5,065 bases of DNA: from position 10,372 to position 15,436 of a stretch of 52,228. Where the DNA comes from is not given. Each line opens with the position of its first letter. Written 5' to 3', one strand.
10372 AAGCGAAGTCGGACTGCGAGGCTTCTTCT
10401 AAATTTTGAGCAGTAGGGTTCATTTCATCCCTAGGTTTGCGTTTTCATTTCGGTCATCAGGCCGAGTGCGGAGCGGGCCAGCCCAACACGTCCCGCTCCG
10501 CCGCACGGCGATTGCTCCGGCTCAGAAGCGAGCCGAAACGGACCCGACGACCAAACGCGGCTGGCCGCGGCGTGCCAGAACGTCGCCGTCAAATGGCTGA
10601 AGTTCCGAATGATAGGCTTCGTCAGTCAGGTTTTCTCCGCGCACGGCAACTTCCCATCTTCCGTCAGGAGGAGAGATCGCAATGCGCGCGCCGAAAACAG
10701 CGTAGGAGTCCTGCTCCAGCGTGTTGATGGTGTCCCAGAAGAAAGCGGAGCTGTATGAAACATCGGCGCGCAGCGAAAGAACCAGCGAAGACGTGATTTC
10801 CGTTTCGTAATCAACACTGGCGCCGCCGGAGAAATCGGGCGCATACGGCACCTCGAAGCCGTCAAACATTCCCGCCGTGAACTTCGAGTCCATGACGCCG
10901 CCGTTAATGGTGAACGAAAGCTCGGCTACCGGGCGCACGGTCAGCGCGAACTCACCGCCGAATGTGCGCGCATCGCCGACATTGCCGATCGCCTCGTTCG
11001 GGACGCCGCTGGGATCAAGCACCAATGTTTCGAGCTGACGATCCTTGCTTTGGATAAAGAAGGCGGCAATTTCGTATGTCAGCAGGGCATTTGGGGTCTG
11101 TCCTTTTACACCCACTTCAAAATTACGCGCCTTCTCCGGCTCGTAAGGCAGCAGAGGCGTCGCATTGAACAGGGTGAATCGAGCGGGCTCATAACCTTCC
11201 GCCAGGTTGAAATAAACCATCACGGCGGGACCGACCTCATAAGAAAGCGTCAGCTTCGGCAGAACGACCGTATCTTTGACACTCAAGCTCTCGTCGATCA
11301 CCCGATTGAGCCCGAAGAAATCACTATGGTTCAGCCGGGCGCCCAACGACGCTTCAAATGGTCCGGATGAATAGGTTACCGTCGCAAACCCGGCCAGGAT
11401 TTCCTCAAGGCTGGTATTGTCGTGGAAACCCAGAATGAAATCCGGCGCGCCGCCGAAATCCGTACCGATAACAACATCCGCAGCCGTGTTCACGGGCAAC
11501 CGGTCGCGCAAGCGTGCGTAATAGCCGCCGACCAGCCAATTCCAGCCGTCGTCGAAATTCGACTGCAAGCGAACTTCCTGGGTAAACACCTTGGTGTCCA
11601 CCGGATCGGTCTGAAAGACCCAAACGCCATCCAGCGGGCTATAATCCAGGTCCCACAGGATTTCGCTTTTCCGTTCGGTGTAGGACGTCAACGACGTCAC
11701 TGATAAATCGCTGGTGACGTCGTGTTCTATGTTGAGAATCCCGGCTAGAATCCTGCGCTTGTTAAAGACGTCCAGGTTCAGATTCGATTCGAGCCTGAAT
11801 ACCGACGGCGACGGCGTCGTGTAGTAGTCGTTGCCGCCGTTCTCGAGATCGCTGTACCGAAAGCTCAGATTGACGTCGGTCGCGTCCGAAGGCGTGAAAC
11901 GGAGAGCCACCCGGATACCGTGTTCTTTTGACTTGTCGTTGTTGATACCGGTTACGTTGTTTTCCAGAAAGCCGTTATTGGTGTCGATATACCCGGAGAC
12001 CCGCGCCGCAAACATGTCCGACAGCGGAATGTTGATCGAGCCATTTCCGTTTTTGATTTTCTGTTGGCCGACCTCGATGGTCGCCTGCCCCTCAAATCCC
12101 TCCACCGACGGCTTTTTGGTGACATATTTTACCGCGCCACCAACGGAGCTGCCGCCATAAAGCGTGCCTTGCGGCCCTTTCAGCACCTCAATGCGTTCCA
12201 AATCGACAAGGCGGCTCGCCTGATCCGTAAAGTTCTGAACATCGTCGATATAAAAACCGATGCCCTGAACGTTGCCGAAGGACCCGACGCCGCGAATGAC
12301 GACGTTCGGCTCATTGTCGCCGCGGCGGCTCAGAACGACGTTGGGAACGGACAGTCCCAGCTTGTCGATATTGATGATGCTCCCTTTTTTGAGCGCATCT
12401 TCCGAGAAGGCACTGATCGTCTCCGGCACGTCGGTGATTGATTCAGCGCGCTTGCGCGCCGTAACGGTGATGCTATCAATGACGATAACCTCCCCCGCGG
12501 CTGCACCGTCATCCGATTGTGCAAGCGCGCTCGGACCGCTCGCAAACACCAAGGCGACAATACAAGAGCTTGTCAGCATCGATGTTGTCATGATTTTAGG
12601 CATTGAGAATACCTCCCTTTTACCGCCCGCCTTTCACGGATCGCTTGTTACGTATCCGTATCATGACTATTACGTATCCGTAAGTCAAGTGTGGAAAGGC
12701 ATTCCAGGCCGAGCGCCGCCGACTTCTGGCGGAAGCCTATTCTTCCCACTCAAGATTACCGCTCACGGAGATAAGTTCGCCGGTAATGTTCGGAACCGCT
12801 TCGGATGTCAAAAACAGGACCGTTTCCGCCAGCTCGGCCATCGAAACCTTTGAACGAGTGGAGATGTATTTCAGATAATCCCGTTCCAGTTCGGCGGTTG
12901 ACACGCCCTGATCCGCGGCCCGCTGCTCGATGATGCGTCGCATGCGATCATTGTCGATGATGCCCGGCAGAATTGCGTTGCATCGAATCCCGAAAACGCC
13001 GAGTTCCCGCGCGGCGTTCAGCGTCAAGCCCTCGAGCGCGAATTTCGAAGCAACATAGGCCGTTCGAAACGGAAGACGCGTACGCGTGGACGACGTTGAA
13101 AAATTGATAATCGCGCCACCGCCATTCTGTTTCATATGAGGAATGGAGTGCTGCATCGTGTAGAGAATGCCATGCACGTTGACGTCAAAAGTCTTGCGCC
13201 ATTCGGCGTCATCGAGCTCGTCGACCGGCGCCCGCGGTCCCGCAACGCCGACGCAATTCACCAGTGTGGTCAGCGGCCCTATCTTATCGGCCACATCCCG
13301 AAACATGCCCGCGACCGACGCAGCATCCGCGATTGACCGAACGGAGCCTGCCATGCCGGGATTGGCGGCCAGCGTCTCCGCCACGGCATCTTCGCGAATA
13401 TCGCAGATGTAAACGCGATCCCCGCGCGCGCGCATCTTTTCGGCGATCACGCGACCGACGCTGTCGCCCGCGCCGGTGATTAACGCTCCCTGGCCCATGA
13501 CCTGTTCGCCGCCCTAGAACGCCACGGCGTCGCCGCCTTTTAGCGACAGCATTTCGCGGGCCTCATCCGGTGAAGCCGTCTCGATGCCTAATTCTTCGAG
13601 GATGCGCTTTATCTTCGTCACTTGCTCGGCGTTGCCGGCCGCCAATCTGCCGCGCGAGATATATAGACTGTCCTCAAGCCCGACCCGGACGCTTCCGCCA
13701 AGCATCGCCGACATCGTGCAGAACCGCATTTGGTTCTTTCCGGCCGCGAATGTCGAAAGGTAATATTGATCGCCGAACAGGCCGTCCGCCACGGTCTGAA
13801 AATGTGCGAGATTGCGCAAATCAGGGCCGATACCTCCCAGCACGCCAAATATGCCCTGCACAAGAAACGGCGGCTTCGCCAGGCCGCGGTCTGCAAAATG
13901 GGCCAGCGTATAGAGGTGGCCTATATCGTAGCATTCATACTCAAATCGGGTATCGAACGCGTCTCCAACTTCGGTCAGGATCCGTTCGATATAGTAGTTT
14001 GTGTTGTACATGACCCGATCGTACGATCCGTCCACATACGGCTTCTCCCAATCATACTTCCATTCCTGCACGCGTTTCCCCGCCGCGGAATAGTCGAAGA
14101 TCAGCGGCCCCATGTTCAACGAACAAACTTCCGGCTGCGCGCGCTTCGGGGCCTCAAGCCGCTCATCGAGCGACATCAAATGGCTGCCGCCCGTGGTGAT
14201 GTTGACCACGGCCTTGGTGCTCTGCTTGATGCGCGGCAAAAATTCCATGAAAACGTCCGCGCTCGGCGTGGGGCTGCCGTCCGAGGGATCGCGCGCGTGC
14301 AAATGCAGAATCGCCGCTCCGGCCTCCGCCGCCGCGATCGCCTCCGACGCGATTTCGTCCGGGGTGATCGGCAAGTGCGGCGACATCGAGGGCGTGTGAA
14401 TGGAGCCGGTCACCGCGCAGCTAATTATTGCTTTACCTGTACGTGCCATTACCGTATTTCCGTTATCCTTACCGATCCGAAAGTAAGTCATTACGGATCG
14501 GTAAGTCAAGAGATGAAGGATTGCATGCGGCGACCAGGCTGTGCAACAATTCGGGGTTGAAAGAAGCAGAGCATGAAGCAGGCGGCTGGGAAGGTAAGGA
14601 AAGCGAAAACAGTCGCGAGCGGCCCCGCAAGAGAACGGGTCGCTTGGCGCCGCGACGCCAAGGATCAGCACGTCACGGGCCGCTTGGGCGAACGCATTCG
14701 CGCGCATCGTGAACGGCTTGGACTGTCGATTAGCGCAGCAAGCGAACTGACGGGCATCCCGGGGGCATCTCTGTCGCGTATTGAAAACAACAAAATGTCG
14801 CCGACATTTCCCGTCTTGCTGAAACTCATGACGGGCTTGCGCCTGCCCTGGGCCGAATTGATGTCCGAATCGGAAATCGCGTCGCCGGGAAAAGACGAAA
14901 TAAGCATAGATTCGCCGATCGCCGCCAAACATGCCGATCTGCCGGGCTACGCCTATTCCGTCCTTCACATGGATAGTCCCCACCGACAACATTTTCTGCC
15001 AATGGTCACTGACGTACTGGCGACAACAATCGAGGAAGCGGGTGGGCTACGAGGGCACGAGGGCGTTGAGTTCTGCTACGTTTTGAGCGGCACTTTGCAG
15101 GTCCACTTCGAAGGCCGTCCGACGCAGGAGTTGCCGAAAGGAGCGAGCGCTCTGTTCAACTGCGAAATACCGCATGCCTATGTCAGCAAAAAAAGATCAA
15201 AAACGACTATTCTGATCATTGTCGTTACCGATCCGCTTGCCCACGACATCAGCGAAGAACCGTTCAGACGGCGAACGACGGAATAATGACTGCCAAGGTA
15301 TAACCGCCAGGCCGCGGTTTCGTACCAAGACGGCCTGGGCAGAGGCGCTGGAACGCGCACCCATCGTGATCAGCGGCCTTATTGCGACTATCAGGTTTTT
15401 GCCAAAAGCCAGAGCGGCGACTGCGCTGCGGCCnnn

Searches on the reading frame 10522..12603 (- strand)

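Call 26: search_protein_families(library=pfam, proteins=[window:10522-12603:-], max_evalue=0.00001)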
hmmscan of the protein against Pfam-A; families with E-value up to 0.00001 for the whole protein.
window:10522-12603:- (693 aa): 3 families
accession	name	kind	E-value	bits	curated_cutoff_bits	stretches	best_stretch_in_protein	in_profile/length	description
PF00593.30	TonB_dep_Rec_b-barrel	-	5.1e-34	119.3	27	1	239-659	10-436/436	TonB dependent receptor-like, beta-barrel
PF07715.20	Plug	-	1.2e-14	55.1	23.9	1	57-157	3-107/107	TonB-dependent Receptor Plug Domain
PF14905.12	OMP_b-brl_3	-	1.3e-10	41.3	27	0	400-464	112-176/408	Outer membrane protein beta-barrel family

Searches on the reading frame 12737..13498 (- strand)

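Call 26: search_protein_families(library=pfam, proteins=[window:12737-13498:-], max_evalue=0.00001)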
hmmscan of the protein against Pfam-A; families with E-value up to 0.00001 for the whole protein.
window:12737-13498:- (253 aa): 2 families
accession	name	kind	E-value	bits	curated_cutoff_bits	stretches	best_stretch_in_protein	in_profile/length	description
PF13561.12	adh_short_C2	-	5.4e-44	151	27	1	9-247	1-233/236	Enoyl-(Acyl carrier protein) reductase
PF00106.31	adh_short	-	4.7e-40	137.6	26.6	1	5-191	3-192/195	short chain dehydrogenase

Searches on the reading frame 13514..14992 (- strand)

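Call 27: search_protein_families(library=pfam, proteins=[window:13514-14992:-], max_evalue=0.00001)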
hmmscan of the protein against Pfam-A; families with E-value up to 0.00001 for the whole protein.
window:13514-14992:- (492 aa): 1 family
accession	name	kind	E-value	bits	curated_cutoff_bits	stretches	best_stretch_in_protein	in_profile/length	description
PF05853.18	BKACE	-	3.3e-94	315.7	24.8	1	187-484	1-274/274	beta-keto acid cleavage enzyme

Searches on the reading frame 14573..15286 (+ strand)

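Call 27: search_protein_families(library=pfam, proteins=[window:14573-15286:+], max_evalue=0.00001)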
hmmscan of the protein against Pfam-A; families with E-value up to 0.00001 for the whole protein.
window:14573-15286:+ (237 aa): 4 families
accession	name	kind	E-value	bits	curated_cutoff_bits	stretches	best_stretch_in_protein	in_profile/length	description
PF13560.12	HTH_31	-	1.3e-10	41.9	27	1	37-95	1-60/64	Helix-turn-helix domain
PF01381.28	HTH_3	-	8.7e-10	38.9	23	1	42-96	1-55/55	Helix-turn-helix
PF07883.17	Cupin_2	-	2.8e-08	33.8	27.2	1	160-215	14-68/70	Cupin domain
PF12844.13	HTH_19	-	5e-06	26.8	30.2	1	39-85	1-47/64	Helix-turn-helix domain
